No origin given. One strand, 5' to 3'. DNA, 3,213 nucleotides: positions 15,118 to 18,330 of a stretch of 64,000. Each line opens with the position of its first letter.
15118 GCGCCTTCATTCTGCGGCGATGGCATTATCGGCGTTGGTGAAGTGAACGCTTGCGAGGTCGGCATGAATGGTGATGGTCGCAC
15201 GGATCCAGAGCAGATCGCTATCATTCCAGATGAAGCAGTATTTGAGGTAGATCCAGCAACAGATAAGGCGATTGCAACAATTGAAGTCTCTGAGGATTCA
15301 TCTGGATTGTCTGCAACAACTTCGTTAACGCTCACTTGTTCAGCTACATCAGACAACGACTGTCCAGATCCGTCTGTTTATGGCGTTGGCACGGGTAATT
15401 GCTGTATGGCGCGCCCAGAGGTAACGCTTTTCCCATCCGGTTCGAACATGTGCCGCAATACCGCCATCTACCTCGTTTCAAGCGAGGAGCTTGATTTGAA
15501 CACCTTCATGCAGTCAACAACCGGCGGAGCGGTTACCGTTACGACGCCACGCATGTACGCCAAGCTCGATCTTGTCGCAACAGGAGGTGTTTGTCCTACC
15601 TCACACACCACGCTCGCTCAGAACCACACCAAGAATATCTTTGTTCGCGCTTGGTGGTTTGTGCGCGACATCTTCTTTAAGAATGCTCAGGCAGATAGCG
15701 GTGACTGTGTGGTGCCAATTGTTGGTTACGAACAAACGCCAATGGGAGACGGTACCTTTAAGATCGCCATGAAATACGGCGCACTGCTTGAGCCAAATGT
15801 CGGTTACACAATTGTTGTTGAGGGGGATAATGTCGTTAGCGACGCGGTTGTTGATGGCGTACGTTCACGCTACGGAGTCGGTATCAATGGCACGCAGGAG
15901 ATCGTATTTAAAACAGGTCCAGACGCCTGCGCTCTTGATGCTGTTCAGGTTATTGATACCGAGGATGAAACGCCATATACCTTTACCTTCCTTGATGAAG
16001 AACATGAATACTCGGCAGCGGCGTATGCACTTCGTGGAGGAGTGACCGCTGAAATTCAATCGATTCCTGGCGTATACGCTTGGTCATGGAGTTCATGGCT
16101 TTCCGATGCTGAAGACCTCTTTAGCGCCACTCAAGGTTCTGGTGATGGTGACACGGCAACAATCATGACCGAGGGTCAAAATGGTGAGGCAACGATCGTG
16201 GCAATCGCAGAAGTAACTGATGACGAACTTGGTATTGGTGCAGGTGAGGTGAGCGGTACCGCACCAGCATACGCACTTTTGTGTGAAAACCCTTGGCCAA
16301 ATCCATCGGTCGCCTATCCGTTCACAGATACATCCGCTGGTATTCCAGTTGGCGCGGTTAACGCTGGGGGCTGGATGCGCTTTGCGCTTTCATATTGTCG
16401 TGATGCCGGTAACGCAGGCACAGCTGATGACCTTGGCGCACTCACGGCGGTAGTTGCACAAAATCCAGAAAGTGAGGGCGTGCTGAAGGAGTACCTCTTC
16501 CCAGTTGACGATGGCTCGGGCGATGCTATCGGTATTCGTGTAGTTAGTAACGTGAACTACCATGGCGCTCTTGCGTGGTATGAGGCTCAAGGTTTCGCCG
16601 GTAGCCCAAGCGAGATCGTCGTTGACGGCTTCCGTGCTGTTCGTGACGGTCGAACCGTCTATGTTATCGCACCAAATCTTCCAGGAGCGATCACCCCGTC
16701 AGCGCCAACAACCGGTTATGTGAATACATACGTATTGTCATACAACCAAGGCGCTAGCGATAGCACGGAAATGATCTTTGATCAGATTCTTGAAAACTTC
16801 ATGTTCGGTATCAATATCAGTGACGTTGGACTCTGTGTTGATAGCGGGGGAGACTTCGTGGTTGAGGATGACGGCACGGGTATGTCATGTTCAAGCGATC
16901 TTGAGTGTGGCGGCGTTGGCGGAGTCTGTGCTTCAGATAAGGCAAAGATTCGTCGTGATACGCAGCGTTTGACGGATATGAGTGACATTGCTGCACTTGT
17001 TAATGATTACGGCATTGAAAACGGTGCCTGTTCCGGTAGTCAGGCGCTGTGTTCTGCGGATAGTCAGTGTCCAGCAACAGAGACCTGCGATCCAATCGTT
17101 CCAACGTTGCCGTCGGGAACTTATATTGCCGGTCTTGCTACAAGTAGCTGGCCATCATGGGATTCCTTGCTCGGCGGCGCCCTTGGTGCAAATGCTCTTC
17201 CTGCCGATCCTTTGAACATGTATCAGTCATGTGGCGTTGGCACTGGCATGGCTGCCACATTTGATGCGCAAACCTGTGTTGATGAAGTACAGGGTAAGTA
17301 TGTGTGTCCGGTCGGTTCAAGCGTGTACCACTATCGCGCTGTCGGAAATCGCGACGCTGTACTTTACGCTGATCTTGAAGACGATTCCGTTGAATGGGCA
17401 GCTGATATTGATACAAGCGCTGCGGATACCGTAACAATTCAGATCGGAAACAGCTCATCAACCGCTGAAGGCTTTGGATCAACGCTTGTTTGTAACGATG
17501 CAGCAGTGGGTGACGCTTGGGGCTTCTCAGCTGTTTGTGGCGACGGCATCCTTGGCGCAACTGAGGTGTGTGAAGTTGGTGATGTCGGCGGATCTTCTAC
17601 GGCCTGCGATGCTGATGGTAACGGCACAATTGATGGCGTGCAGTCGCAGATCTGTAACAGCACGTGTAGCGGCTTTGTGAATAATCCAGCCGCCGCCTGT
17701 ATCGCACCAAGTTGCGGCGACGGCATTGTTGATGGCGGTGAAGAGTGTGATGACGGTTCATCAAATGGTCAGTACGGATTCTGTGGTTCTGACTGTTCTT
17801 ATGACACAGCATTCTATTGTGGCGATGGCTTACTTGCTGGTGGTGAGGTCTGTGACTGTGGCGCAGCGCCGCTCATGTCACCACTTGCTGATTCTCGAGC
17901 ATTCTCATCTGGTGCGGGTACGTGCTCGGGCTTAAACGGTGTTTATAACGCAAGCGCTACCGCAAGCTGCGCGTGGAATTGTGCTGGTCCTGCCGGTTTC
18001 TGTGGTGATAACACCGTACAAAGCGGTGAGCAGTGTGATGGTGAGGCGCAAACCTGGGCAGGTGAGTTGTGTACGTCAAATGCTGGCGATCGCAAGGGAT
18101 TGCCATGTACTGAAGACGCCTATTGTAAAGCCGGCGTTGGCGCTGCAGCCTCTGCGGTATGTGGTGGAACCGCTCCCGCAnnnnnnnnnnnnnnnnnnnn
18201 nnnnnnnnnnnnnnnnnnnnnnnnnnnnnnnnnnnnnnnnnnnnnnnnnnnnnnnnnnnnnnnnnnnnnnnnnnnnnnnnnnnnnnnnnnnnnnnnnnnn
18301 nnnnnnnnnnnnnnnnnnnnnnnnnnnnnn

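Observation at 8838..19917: Tandem paralogous surface proteins with T4SS-pilin-like N-terminal module, including a 3104-aa multidomain giant with a C-terminal vWA domain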

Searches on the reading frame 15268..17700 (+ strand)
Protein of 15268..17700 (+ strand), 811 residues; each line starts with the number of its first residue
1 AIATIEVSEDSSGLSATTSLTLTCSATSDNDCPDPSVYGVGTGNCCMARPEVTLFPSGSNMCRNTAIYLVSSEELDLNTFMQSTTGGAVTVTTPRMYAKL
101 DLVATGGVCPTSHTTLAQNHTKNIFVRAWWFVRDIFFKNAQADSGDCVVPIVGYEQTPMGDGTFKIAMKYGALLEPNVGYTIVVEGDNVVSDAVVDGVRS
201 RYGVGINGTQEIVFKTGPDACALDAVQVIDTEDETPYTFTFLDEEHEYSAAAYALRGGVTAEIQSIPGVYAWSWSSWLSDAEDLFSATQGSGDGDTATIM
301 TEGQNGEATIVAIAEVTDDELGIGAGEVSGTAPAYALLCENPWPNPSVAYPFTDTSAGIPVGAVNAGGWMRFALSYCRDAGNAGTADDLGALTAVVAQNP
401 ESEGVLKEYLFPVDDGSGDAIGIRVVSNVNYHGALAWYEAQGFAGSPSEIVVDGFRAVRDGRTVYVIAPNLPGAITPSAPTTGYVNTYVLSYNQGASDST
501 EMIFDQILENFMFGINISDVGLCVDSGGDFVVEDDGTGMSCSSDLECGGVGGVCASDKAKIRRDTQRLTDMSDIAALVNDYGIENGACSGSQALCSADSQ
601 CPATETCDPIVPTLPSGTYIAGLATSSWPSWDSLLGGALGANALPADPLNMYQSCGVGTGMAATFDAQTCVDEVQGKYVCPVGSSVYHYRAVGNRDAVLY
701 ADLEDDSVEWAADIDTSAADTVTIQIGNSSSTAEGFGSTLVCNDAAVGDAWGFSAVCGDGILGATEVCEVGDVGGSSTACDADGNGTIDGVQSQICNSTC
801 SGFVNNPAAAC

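Call 43: find_homologous_proteins(query=window:15268-17700:+, max_evalue=0.001)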
Query window:15268-17700:+ (811 aa): 5 proteins with E <= 0.001 among 8000 candidates.
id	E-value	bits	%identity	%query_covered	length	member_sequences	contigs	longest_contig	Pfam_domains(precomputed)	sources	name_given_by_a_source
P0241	1.4e-127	445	44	69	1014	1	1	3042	-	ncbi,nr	ncbi:MAG: hypothetical protein NUV56_00220, partial [Candidatus Uhrbacteria bacterium]|nr:hypothetic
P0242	2.3e-33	134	34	34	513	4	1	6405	PF17963.8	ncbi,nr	ncbi:hypothetical protein KAU19_02785, partial [Candidatus Parcubacteria bacterium]|nr:hypothetical 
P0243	1.0e-27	115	33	36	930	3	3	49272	-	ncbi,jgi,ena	-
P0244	2.1e-24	104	33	32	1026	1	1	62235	-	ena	-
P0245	1.1e-18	85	31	38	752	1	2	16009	-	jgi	jgi:hypothetical protein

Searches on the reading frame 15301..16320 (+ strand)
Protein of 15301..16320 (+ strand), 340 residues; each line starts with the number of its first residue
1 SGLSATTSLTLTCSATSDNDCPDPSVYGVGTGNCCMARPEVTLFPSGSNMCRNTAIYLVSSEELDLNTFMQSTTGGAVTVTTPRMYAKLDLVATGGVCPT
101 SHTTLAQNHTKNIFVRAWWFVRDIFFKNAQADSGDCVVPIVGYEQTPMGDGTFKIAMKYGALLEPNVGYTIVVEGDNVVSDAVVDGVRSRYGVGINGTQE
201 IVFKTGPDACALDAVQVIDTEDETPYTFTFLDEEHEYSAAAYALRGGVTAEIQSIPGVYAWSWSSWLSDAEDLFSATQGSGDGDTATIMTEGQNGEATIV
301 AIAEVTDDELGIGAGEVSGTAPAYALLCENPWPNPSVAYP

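Call 32: search_protein_families(library=pfam, proteins=[window:15301-16320:+], max_evalue=0.05)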
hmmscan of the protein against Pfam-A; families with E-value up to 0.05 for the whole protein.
window:15301-16320:+ (340 aa): 0 families

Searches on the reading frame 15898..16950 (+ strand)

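Call 42: search_protein_families(library=pfam, proteins=[window:15898-16950:+], max_evalue=10)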
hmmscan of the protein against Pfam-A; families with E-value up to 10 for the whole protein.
window:15898-16950:+ (351 aa): 1 family
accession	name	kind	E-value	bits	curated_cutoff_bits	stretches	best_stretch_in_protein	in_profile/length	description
PF01436.27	NHL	-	0.063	13.8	20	1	311-329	6-22/28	NHL repeat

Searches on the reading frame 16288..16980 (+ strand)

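Call 42: search_protein_families(library=pfam, proteins=[window:16288-16980:+], max_evalue=10)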
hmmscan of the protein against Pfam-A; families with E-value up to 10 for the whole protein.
window:16288-16980:+ (231 aa): 1 family
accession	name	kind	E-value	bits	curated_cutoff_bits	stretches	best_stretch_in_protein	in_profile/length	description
PF01436.27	NHL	-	0.031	14.7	20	1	181-199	6-22/28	NHL repeat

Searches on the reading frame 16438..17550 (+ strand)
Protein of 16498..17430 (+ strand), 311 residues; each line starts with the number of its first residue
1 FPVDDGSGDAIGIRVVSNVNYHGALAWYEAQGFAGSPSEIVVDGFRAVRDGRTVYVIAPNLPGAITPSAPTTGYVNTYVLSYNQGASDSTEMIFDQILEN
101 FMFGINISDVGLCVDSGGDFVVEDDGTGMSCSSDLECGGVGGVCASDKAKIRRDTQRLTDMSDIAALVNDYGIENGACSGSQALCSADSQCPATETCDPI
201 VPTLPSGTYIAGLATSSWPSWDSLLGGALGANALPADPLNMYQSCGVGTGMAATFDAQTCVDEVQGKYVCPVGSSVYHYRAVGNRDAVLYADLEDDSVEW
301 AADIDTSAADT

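Call 69: predict_structure(alignment_id=A4)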
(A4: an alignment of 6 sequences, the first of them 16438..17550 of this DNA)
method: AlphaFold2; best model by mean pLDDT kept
length: 371 residues; sequences in the alignment: 6
mean_pLDDT: 49.3   pTM: 0.47
mean pLDDT of the five models: 49.3, 42.2, 40.9, 39.4, 36.3
residues with pLDDT >= 90: 0; 70-90: 32; 50-70: 156; < 50: 183
segments of 3 or more residues with pLDDT < 50: 1-20, 22-29, 80-94, 123-128, 223-237, 247-256, 258-274, 277-279, 283-296, 299-308, 311-371
pLDDT, mean of each block of 10 residues (from residue 1): 24 36 43 55 65 79 69 70 38 54 64 58 48 57 66 59 59 56 56 63 58 64 42 42 52 47 44 49 48 45 44 37 27 29 25 31 24 25
secondary structure, 60 per line:
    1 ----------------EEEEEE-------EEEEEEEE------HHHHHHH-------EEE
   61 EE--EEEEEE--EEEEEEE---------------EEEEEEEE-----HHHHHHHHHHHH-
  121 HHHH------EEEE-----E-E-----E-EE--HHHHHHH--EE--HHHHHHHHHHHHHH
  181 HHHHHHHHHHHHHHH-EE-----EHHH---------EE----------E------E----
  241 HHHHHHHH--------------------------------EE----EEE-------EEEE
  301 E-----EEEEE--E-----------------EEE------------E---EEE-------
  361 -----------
elements in order: E17-22 E30-37 H44-50 E58-62 E65-70 E73-79 E95-102 H108-119 H121-124 E131-134 H154-160 H167-195 H241-248 E287-289 E297-301 E307-311 E332-334 E351-353

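Call 82: search_protein_representatives(protein=window:16498-17430:+)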
Query: 311 residues. Proteins with E-value up to 0.001 (for the whole library): 1305; up to 1e-10: 1144; up to 1e-30: 302. The best 150 are listed.
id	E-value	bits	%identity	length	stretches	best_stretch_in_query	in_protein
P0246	6.3e-90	317.9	53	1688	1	1-310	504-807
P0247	1.6e-87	310.0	53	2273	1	2-308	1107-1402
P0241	1.6e-82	293.6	52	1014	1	1-310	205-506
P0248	3.4e-79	282.6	51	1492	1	1-307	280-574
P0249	5.9e-77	275.3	51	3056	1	1-302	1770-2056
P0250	8.3e-77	274.8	42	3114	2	5-310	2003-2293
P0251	1.2e-75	271.0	49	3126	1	1-306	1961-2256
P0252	3.1e-74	266.3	49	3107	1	2-307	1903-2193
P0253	6.6e-74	265.3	48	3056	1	3-311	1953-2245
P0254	1.9e-73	263.8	48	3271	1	1-306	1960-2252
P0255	2.8e-71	256.6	52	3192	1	5-310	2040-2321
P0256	9.3e-71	254.9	46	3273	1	7-310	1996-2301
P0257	2.8e-66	240.2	49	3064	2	151-311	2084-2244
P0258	3.7e-66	239.8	51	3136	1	1-310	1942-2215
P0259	5.3e-66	239.3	46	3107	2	7-308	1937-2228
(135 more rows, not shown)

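Call 87: fold_search(model_id=the predicted structure, library=pdb)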
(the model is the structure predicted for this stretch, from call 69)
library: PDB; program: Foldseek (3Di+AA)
matches with E <= 10: 746; with E <= 0.001: 0
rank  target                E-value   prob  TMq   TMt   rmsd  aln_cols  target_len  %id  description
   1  6e8a_B                8.9e-03  0.99  0.18  0.39   6.0       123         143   10  Crystal structure of DcrB from Salmonella enterica at 1.92 Angstroms resolution (released 2018-10-31)
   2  6e8a_A                3.0e-02  0.77  0.17  0.33   6.8       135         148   11  Crystal structure of DcrB from Salmonella enterica at 1.92 Angstroms resolution (released 2018-10-31)
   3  9mvg_A                3.6e-02  0.93  0.19  0.42   6.2       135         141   14  Structure of SciW variant L66A bound to the Rhs1 transmembrane domain (released 2026-01-28)
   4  6xrr_D                4.2e-02  0.92  0.19  0.41   6.9       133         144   10  Structure of SciW bound to the Rhs1 Transmembrane Domain from Salmonella typhimurium (released 2020-12-30)
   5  5f8q_A                5.6e-02  0.20  0.14  0.13  13.9       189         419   10  Blood group antigen binding adhesin BabA of Helicobacter pylori strain S831 in complex with Nanobody Nb-ER19 (released 2016-01-20)
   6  5f93_B                6.6e-02  0.14  0.13  0.12  12.1       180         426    8  Blood group antigen binding adhesin BabA of Helicobacter pylori strain A730 in complex with blood group H Lewis b hexa (released 2016-01-20)
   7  5f8r_A                8.3e-02  0.14  0.13  0.12  14.4       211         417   11  Blood group antigen binding adhesin BabA of Helicobacter pylori strain S831 in complex with blood group H Lewis b hexa (released 2016-01-20)
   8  9mvg_B                1.1e-01  0.77  0.19  0.42  11.1       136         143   10  Structure of SciW variant L66A bound to the Rhs1 transmembrane domain (released 2026-01-28)
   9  4zh7_A                1.2e-01  0.15  0.12  0.10  13.1       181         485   11  Structural basis of Lewisb antigen binding by the Helicobacter pylori adhesin BabA (released 2015-08-19)
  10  3hlz_A                1.5e-01  0.41  0.14  0.18   9.0       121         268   11  Crystal structure of BT_1490 (NP_810393.1) from BACTEROIDES THETAIOTAOMICRON VPI-5482 at 1.50 A resolution (released 2009-06-16)
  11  3hlz_B                1.6e-01  0.38  0.14  0.18   9.2       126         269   12  Crystal structure of BT_1490 (NP_810393.1) from BACTEROIDES THETAIOTAOMICRON VPI-5482 at 1.50 A resolution (released 2009-06-16)
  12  5f7y_A                1.8e-01  0.13  0.12  0.11  13.3       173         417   10  Blood group antigen binding adhesin BabA of Helicobacter pylori strain 17875 in complex with blood group A type-1 hexa (released 2016-01-20)
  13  4zh0                  1.8e-01  0.13  0.12  0.10  13.6       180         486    9  Structure of Helicobacter pylori adhesin BabA determined by SeMet SAD (released 2015-08-19)
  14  8vqg_C                2.7e-01  0.06  0.09  0.16  17.1       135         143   12  X-ray crystal structure of Can f 1 (released 2025-01-22)
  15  3k8g_A                2.8e-01  0.38  0.13  0.17   7.0        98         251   11  Structure of crystal form I of TP0453 (released 2010-10-27)
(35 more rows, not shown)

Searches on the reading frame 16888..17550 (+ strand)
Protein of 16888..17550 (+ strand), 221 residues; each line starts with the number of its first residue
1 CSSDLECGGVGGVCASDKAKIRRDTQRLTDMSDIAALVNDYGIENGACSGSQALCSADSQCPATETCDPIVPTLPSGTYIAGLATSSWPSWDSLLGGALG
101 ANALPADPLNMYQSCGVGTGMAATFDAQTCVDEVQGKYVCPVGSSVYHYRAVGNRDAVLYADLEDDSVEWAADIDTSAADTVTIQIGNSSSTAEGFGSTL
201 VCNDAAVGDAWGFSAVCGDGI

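Call 42: search_protein_families(library=pfam, proteins=[window:16888-17550:+], max_evalue=10)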
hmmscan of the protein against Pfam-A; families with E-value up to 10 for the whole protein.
window:16888-17550:+ (221 aa): 2 families
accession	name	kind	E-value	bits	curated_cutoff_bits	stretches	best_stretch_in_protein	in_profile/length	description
PF00095.26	WAP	-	0.61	10.8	20.8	1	45-67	10-29/41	WAP-type (Whey Acidic Protein) 'four-disulfide core'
PF14625.12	Lustrin_cystein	-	3.5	8.4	27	1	50-68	14-34/46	Lustrin, cysteine-rich repeated domain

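Call 46: search_solved_structures(query=A2, max_evalue=10, show_alignments=3)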
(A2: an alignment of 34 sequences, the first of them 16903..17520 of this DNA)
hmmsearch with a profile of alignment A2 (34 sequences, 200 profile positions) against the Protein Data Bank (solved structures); distinct sequences matched with E-value up to 10: 1.
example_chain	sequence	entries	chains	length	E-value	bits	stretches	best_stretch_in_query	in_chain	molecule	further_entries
3vyy_A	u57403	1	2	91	0.24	14.5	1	107-151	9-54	ATP-dependent RNA helicase A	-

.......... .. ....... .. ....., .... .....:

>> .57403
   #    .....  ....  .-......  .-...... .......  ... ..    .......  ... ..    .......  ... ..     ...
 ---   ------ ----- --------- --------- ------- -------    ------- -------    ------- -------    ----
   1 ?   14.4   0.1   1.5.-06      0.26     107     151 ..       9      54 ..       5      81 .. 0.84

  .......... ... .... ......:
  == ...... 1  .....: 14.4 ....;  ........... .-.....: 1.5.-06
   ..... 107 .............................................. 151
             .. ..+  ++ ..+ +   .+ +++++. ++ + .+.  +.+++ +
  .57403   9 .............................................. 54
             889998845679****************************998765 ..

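Call 72: search_protein_families(library=pfam, alignment_id=A2, max_evalue=10)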
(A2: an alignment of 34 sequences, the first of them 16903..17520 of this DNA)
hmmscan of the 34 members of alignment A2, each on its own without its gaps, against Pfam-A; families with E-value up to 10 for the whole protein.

A. member 1, window:16903-17520:+ (206 aa): 2 families
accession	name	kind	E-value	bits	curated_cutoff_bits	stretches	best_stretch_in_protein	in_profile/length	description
PF00095.26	WAP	-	0.11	13.2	20.8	1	40-62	10-29/41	WAP-type (Whey Acidic Protein) 'four-disulfide core'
PF14625.12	Lustrin_cystein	-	2.2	9.1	27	1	45-63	14-34/46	Lustrin, cysteine-rich repeated domain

B. families by the number of members that match (of 34 scanned): 18 families
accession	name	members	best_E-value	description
PF23416.1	DUF7107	6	0.043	Domain of unknown function (DUF7107)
PF21164.2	Dumpy_DPY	6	0.71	Dumpy, DPY module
PF14625.12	Lustrin_cystein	5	0.029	Lustrin, cysteine-rich repeated domain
PF00095.26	WAP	4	0.019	WAP-type (Whey Acidic Protein) 'four-disulfide core'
PF24325.1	DUF7495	1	0.018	Domain of unknown function (DUF7495)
PF00711.24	Defensin_beta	1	0.036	Beta defensin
PF04306.18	DUF456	1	0.15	Protein of unknown function (DUF456)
PF18591.6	IMP2_C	1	0.19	Immune Mapped Protein 2 (IMP2) C-terminal domain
PF17115.11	Toast_rack_N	1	0.24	N-terminal domain of toast_rack, DUF2154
PF25491.1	CCHC_BCL-11A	1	0.26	BCL-11A-like CCHC zinc finger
PF22996.2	C2H2-2nd_BIRD-IDD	1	0.33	BIRD-IDD transcription factor, second C2H2 zinc finger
PF00396.23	Granulin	1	1.6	Granulin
PF01683.23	EB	1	1.7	EB module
PF12661.13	hEGF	1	3.7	Human growth factor-like EGF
PF04706.18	Dickkopf_N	1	4.5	Dickkopf N-terminal cysteine-rich region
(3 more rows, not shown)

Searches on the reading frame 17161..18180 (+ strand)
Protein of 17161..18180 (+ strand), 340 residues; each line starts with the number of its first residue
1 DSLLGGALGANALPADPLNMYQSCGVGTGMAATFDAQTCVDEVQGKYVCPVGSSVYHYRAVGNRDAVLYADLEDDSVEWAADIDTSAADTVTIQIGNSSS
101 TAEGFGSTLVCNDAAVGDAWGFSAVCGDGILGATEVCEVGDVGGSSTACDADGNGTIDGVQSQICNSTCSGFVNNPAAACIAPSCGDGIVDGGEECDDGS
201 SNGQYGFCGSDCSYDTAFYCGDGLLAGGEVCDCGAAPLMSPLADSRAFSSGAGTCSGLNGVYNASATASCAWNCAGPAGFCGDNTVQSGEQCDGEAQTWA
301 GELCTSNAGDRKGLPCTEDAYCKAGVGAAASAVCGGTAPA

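Call 32: search_protein_families(library=pfam, proteins=[window:17161-18180:+], max_evalue=0.05)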
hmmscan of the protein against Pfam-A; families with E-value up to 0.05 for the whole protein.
window:17161-18180:+ (340 aa): 1 family
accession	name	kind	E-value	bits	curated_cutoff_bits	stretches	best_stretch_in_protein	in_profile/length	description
PF13948.11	DUF4215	-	3.4e-06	27.7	27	0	180-206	17-42/47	Domain of unknown function (DUF4215)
